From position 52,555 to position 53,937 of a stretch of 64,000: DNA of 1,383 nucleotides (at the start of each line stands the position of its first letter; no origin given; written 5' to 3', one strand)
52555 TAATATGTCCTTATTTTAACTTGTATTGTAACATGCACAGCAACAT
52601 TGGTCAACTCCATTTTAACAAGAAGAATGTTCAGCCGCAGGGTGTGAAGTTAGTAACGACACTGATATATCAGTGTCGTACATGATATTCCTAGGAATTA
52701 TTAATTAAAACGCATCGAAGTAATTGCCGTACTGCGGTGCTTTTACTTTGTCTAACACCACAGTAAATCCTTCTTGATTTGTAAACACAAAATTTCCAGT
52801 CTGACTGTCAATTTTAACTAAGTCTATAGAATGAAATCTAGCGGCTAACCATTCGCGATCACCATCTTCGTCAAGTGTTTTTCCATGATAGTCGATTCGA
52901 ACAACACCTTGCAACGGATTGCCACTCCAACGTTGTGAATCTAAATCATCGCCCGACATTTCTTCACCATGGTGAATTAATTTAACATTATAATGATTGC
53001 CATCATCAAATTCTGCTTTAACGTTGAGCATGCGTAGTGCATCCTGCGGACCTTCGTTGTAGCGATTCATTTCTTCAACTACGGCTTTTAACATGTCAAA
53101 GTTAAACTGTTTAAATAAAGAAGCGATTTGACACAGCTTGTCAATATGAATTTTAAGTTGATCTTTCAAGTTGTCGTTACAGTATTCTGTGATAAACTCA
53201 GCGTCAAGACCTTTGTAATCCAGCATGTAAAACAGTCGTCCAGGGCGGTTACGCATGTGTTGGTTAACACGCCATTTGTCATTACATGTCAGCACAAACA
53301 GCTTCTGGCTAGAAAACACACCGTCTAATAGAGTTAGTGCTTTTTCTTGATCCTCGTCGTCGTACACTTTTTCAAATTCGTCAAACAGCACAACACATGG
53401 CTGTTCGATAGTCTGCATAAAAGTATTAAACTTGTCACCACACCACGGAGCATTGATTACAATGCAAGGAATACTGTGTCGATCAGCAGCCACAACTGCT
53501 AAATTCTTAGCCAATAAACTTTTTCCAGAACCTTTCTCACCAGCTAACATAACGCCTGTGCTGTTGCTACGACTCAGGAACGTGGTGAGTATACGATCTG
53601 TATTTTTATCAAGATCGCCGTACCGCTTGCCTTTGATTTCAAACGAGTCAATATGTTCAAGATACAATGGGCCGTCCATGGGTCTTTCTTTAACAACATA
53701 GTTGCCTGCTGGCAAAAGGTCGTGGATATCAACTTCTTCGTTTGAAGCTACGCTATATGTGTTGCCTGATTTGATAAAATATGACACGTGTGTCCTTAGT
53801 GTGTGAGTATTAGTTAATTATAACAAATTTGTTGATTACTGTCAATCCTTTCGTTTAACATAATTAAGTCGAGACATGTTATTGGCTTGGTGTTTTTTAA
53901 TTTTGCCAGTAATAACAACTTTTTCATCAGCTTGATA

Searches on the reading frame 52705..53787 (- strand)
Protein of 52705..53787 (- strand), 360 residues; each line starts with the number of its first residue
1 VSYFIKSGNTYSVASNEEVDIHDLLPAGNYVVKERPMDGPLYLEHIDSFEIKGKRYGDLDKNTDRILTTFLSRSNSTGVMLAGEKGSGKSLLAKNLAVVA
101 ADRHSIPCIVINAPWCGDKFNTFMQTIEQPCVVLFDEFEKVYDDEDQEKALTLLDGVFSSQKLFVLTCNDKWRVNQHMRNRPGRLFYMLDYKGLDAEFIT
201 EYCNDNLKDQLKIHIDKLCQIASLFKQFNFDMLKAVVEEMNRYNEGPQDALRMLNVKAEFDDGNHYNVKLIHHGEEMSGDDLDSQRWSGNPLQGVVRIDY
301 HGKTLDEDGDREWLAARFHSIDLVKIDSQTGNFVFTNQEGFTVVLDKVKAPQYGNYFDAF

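Call 5: search_protein_families(library=pfam, proteins=[window:52705-53787:-], max_evalue=0.01)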
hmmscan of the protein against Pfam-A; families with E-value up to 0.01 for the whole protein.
window:52705-53787:- (360 aa): 8 families
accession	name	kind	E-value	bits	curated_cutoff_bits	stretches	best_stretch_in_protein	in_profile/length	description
PF00004.35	AAA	-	1.5e-08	35.6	21.2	1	79-184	1-125/131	ATPase family associated with various cellular activities (AAA)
PF00910.28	RNA_helicase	-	2.2e-05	25.3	21.5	1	79-165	1-82/105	RNA helicase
PF20720.3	nSTAND3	-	8.2e-05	22.8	27.2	1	79-170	20-112/155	Novel STAND NTPase 3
PF05729.18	NACHT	-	0.00025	21.4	26.7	0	79-104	3-28/167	NACHT domain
PF13191.12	AAA_16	-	0.00071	20.6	32.6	0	69-111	14-63/167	AAA ATPase domain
PF14532.12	Sigma54_activ_2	-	0.00099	19.8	25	1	74-189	19-128/138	Sigma-54 interaction domain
PF05673.19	DUF815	-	0.0023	17.6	23.8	1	67-169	44-150/249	Protein of unknown function (DUF815)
PF25199.1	nSTAND_NTPase5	-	0.0046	17.2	34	1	65-170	27-134/145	Novel STAND NTPase 5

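Call 6: search_protein_families(library=phrogs, proteins=[window:52705-53787:-], max_evalue=0.001)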
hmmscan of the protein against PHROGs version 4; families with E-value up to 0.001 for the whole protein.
window:52705-53787:- (360 aa): 5 families
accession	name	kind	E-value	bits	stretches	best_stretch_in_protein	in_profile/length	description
phrog_2376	-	other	1.8e-88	298.3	1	4-295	3-282/363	ATPase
phrog_168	-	DNA, RNA and nucleotide metabolism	3.3e-09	37.9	1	65-261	31-229/314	clamp loader of DNA polymerase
phrog_10401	-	other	6.7e-06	26.1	1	125-225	514-606/667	ATPase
phrog_11838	-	DNA, RNA and nucleotide metabolism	1.6e-05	25.2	1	77-182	41-151/420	clamp loader of DNA polymerase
phrog_10440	-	unknown function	0.0002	21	1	77-203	233-363/483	-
